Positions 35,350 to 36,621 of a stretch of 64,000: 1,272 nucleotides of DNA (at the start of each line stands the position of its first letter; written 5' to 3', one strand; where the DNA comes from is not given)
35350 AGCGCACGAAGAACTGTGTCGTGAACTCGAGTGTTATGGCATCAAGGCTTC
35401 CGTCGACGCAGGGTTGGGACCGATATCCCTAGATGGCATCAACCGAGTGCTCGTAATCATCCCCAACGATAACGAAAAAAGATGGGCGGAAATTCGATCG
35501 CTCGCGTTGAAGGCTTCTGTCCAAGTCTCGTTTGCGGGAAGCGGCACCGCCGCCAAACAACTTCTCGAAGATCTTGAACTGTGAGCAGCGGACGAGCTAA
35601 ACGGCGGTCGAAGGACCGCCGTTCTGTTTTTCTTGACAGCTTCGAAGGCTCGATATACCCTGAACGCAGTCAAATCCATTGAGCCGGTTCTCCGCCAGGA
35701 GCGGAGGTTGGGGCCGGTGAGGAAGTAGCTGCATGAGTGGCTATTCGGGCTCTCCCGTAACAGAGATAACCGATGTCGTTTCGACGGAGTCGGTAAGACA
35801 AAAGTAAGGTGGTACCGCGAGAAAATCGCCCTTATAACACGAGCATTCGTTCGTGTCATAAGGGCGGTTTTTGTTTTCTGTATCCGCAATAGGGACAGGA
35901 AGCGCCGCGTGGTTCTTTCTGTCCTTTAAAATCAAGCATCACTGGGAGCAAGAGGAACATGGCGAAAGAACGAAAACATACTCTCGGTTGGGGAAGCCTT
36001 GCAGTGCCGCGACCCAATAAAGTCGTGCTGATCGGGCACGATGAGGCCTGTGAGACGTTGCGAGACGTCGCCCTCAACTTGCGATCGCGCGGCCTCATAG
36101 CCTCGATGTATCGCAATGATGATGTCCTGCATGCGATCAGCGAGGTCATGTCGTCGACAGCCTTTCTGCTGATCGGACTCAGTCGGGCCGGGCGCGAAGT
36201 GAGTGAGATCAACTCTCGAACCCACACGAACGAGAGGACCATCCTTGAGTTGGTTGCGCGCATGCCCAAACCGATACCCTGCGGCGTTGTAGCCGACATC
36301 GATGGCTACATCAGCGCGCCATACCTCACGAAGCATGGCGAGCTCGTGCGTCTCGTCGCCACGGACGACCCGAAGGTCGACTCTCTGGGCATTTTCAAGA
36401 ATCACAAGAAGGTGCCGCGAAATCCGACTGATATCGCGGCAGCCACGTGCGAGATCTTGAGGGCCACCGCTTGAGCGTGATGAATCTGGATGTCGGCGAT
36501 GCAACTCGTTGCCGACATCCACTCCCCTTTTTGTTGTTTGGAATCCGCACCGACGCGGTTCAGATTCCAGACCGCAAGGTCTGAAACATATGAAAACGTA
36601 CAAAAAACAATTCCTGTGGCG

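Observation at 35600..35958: Terminator - consensus promoter - ~210-nt ORF-free structured region - strong terminator - gene: candidate riboswitch or sRNA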

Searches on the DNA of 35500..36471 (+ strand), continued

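Call 34: search_with_rna_model(model_id=R1, sources=[window, L001, L002, L003, L004, L005, L006, L007, L008, L009, L010, L011, L012, L014, L015, L016, L017, L018, L019, L020, L021], max_evalue=1e-30, make_alignment=true)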
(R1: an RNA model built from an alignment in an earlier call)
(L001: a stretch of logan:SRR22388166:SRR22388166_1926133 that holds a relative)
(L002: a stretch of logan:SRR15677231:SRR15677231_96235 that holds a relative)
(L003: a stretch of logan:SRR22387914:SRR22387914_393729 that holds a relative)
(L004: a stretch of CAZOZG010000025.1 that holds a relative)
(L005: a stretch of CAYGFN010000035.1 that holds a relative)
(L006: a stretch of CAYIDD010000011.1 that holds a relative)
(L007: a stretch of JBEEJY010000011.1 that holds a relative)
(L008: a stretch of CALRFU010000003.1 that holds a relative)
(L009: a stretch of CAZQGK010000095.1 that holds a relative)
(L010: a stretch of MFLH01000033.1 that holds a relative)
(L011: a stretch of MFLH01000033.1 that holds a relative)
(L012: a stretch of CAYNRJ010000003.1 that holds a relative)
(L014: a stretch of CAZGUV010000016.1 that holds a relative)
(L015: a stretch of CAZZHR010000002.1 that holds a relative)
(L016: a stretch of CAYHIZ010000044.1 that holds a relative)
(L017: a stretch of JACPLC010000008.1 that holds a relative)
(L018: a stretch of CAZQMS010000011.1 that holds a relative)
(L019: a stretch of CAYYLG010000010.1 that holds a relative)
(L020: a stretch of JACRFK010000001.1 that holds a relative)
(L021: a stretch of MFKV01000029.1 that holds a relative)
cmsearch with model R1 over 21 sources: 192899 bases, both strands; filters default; matches with E-value up to 1e-30: 25.
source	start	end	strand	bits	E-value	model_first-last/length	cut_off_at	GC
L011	7175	7381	-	232.5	2.8e-85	1-205/205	no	0.52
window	35671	35877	+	215.9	4.4e-79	1-205/205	no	0.52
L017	2449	2672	-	213.6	3.2e-78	1-205/205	no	0.52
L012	7490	7716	+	204.8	6.2e-75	1-205/205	no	0.53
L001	2307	2509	+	204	1.2e-74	1-205/205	no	0.48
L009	506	737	-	199.4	6.4e-73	1-205/205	no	0.54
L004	746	984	+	193.3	1.2e-70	1-205/205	no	0.54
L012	5880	6088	+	191.9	4.1e-70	1-205/205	no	0.47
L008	2321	2557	+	191.5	5.6e-70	1-205/205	no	0.48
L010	772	970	-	182.6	1.2e-66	1-205/205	no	0.55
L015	6114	6345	+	181.7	2.5e-66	1-205/205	no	0.53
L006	5714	5952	+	177.6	9e-65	1-205/205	no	0.5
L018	6166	6420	+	177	1.4e-64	1-205/205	no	0.56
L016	6088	6342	+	168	3.3e-61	1-205/205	no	0.49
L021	5608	5867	-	168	3.5e-61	1-205/205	no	0.56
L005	1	157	+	156.9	4.7e-57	50-205/205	5'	0.5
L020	4358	4560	-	155.1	2.2e-56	1-205/205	no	0.5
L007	3593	3835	-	152.1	3.1e-55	1-205/205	no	0.54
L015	4273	4473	+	150.4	1.3e-54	1-205/205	no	0.55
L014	628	865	-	131.5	1.5e-47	1-205/205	no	0.45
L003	25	352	+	123.5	1.4e-44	1-205/205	no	0.48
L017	4106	4385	-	119.5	4.6e-43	1-205/205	no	0.56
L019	2575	2807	+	115.9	9.8e-42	1-205/205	no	0.45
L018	4037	4310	+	115.1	1.9e-41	1-205/205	no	0.52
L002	1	123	+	106.8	2.6e-38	86-205/205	5'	0.5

Alignment A4: 25 matches aligned to the model, 480 columns, each read 5' to 3' on its own strand. Consensus structure (alignment columns), stored with it:
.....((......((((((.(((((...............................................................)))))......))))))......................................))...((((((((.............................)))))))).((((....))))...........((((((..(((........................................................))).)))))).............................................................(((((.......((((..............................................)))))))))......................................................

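Call 66: search_with_rna_model(model_id=R1, sources=[L022, L023, L024], max_evalue=0.001)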
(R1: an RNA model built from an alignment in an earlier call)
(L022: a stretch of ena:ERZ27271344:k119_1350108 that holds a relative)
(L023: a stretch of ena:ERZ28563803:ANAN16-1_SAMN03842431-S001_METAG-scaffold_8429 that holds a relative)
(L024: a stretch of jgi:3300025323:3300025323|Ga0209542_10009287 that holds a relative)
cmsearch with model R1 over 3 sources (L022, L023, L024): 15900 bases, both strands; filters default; matches with E-value up to 0.001: 10.
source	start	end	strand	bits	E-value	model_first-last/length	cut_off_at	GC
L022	434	639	+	191.4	5e-71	1-205/205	no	0.51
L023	2314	2563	+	176.8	1.4e-65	1-205/205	no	0.5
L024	874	1123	+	176.8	1.4e-65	1-205/205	no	0.5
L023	1508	1820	+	88.4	1.5e-32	1-205/205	no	0.56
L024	68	380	+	88.4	1.5e-32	1-205/205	no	0.56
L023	2503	2557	-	20.2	4.8e-07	1-205/205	no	0.38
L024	1063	1117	-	20.2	4.8e-07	1-205/205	no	0.38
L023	1761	1815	-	17.7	4.3e-06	1-205/205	no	0.45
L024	321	375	-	17.7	4.3e-06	1-205/205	no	0.45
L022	579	633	-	16.6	1.1e-05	1-205/205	no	0.42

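Call 76: build_rna_model(alignment_id=A7, structure=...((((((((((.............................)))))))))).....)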
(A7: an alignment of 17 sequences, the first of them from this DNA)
Model R2 built from alignment A7 (17 sequences, 57 columns); structure: as given.
model positions 42; base pairs 10; branch points 0; effective number of sequences 17; information 1.271 bits per position. Calibrated on 0.2 Mb of random sequence (short: E-values are rough).
structure used (alignment columns):
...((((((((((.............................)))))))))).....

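Call 77: search_with_rna_model(model_id=R2, source=window, filters=off, max_evalue=1)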
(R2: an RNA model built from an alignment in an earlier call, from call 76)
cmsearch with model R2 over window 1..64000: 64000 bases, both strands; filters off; matches with E-value up to 1: 8.
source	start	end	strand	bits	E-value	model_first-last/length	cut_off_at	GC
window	35890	35929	+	48.5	9.4e-13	1-42/42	no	0.52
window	33655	33691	+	13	0.1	1-42/42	no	0.51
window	35891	35924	-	12.9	0.11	4-39/42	no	0.62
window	32939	32984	-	12.3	0.17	1-42/42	no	0.57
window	43010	43035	+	12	0.21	1-42/42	no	0.54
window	31779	31808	+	11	0.44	1-42/42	no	0.3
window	61534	61555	+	10.5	0.64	1-42/42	no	0.55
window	45308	45349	+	10.2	0.8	1-42/42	no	0.4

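Call 84: search_with_rna_model(model_id=R1, sources=[L025, L026, L027, L028, L029, L030, L031, L032, L033, L034, L035, L036, L037, L038, L039, L040, L041, L042, L043, L044, L045, L046, L047, L048, L049, L050, L051, L052, L053, L054, L055, L056, L057, L058, L059, L060, L061, L062, L063], max_evalue=1e-15, make_alignment=true)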
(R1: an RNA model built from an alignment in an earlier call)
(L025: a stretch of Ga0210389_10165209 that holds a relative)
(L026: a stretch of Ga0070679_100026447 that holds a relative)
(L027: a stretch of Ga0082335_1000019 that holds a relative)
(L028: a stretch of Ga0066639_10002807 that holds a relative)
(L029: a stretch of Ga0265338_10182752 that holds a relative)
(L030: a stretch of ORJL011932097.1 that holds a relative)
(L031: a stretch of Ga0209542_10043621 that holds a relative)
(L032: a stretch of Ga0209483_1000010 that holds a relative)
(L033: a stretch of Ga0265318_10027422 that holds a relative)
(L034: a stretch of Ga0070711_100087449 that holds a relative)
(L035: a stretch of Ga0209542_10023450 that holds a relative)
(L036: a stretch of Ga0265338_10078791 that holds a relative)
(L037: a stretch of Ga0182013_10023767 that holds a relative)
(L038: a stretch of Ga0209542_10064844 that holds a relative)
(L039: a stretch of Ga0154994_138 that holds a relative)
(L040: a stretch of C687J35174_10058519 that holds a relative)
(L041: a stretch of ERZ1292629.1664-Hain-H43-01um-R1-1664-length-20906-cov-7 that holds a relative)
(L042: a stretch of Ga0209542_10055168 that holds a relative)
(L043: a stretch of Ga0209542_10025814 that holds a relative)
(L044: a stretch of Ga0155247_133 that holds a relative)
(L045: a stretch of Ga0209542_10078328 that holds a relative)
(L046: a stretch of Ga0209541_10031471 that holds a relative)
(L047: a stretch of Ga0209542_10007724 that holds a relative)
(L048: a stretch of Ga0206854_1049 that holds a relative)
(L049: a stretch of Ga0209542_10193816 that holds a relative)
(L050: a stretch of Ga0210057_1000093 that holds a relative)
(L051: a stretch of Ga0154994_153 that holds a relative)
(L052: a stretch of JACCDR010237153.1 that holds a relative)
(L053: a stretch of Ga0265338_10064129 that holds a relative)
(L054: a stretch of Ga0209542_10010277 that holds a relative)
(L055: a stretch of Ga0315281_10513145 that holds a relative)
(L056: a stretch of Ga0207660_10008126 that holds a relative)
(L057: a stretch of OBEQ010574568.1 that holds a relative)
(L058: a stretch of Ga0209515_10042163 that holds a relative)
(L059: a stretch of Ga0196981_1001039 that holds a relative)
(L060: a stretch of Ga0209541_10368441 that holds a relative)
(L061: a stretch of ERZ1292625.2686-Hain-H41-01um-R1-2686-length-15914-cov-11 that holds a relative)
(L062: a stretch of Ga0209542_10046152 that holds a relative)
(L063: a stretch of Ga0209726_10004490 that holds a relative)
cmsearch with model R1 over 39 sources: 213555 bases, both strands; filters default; matches with E-value up to 1e-15: 44.
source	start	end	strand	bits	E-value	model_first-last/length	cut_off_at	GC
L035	7129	7335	+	232.5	3e-85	1-205/205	no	0.52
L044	446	652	-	232.5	3e-85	1-205/205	no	0.52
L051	2935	3141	-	232.5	3e-85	1-205/205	no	0.52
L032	1152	1358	-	223.1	9.6e-82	1-205/205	no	0.51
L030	791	994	-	214.4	1.7e-78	1-205/205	no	0.51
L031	4523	4729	+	206.4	1.6e-75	1-205/205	no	0.53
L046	3503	3709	-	206.4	1.6e-75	1-205/205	no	0.53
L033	1313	1520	-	203.6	1.8e-74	1-205/205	no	0.51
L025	132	339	-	197.2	4.8e-72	1-205/205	no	0.52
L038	623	841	+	193.8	8.5e-71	1-205/205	no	0.49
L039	3792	4012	-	192.9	1.8e-70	1-205/205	no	0.55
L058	271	501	-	191.9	4.5e-70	1-205/205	no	0.49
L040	607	826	+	189.6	3.3e-69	1-205/205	no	0.5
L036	1824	2042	+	189.5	3.5e-69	1-205/205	no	0.53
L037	4972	5180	-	187.6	1.8e-68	1-205/205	no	0.54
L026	4879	5081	+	186.9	3.2e-68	1-205/205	no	0.53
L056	5618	5820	-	186.9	3.2e-68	1-205/205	no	0.53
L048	2473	2681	-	186.9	3.3e-68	1-205/205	no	0.55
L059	6209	6416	+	185.9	7.8e-68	1-205/205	no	0.52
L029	720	934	-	184.2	3.2e-67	1-205/205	no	0.5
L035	5540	5738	+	182.6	1.3e-66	1-205/205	no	0.55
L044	2043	2241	-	182.6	1.3e-66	1-205/205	no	0.55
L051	4532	4730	-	182.6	1.3e-66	1-205/205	no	0.55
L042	2603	2822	+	181.8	2.5e-66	1-205/205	no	0.51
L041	794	1032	+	177.6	1e-64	1-205/205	no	0.5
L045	1198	1432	+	177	1.7e-64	1-205/205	no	0.51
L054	3554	3783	-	174.9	1e-63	1-205/205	no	0.49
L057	1526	1765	+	172.8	5.9e-63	1-205/205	no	0.51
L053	2180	2422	+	168.7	2.1e-61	1-205/205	no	0.52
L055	791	1032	-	168.4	2.6e-61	1-205/205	no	0.48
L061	11199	11453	+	168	3.6e-61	1-205/205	no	0.49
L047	135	394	+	168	3.9e-61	1-205/205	no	0.56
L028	4029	4335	-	163.3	2.2e-59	1-205/205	no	0.49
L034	1391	1638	-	160.6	2.1e-58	1-205/205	no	0.52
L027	2462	2707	+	159.8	4.2e-58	1-205/205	no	0.5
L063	10771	11016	-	159.8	4.2e-58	1-205/205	no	0.5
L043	3102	3346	-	156.5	7.7e-57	1-205/205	no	0.52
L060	187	431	+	156.5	7.7e-57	1-205/205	no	0.52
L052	1562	1790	-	153.9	7.1e-56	1-205/205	no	0.45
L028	4903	5165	-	134.5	1.2e-48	1-205/205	no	0.52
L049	207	438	+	131.1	2.3e-47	1-205/205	no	0.56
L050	2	260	-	129.2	1.2e-46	1-205/205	no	0.53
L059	5431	5714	+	111.4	5.5e-40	1-205/205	no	0.57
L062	1143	1465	-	103.3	5.7e-37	1-205/205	no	0.47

Alignment A9: 44 matches aligned to the model, 501 columns, each read 5' to 3' on its own strand. Consensus structure (alignment columns), stored with it:
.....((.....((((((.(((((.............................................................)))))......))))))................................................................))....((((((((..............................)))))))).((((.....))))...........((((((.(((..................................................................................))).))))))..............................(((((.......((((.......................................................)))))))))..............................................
